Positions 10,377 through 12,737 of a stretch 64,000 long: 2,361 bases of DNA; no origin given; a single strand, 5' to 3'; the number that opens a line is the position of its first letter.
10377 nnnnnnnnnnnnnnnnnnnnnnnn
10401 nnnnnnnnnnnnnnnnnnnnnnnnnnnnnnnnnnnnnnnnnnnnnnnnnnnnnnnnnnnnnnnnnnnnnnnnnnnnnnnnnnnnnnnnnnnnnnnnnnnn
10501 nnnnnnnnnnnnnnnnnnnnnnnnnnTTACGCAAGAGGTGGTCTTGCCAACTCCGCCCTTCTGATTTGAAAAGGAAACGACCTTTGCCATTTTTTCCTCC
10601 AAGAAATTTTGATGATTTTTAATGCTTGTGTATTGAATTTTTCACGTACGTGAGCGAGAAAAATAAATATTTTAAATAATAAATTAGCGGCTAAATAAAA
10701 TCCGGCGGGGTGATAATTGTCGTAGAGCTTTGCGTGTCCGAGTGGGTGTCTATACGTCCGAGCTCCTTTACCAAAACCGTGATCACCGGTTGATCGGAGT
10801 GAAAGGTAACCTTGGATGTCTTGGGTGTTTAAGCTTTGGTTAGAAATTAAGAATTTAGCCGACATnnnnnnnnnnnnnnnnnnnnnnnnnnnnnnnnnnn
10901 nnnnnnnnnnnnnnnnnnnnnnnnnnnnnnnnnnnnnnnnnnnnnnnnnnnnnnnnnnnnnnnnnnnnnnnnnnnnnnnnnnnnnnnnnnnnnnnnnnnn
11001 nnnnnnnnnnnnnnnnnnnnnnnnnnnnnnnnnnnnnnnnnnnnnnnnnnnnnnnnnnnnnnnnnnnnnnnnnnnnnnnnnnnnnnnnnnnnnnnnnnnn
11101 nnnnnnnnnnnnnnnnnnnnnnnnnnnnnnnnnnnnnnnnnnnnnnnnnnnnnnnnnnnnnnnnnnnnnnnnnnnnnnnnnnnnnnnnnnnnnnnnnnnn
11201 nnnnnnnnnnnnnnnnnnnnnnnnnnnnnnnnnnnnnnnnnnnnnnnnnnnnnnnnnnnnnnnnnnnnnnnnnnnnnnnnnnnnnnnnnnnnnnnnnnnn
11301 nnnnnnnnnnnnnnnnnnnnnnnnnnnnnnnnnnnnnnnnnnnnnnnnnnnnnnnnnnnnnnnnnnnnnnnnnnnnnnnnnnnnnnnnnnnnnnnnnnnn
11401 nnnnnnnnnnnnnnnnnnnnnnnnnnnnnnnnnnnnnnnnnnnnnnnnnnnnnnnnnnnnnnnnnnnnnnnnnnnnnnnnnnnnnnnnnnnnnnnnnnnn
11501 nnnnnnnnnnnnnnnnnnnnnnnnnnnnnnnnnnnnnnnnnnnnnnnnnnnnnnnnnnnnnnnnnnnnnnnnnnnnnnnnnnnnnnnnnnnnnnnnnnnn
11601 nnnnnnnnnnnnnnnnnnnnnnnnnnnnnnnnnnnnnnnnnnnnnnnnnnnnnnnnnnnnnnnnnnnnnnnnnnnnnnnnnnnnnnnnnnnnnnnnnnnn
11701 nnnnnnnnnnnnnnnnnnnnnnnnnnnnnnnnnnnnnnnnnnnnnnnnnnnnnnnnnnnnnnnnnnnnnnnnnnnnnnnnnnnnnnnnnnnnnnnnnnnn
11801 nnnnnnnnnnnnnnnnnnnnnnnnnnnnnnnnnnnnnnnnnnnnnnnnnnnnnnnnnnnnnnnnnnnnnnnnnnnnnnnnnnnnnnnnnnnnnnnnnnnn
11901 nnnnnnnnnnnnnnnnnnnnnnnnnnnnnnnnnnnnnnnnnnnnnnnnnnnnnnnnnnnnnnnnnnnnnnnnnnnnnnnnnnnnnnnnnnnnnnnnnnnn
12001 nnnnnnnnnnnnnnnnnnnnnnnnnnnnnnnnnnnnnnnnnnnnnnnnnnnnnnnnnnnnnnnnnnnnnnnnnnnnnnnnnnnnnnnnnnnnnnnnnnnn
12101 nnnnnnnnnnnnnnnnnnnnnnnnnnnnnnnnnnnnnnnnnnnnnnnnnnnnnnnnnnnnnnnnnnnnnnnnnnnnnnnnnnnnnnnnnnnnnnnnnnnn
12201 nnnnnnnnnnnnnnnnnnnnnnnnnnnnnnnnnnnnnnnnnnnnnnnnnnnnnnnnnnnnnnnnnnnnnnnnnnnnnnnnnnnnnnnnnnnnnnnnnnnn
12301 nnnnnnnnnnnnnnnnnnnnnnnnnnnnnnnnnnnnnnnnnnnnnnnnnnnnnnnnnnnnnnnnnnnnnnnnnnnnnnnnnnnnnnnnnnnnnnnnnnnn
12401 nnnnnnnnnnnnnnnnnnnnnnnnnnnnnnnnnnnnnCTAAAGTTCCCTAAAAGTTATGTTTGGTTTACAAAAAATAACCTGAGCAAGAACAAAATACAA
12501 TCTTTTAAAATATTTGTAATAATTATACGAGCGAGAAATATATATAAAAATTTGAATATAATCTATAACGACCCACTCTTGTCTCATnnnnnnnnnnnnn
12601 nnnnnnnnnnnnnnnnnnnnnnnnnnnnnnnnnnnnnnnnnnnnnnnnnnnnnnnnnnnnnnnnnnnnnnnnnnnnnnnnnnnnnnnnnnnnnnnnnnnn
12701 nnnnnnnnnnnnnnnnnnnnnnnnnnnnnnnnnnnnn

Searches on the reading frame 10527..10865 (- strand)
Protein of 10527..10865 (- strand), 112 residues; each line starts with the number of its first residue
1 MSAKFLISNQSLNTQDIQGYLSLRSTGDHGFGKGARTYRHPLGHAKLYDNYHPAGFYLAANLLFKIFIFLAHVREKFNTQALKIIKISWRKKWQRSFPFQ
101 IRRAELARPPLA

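Call 42: search_protein_families(library=pfam, max_evalue=1, proteins=[window:10527-10865:-])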
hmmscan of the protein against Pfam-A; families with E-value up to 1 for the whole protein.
window:10527-10865:- (112 aa): 1 family
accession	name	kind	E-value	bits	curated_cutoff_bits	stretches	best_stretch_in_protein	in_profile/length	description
PF08894.16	DUF1838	-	0.082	13.1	25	1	37-91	110-162/232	Protein of unknown function (DUF1838)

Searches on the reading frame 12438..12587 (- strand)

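Call 42: search_protein_families(library=pfam, max_evalue=1, proteins=[window:12438-12587:-])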
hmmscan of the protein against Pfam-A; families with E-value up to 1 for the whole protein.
window:12438-12587:- (49 aa): 1 family
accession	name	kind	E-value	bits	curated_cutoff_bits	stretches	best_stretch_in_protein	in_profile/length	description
PF05815.16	AcMNPV_Orf101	-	0.15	11.7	25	1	4-46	142-185/377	Autographa californica nuclear polyhedrosis virus (AcMNPV), Orf101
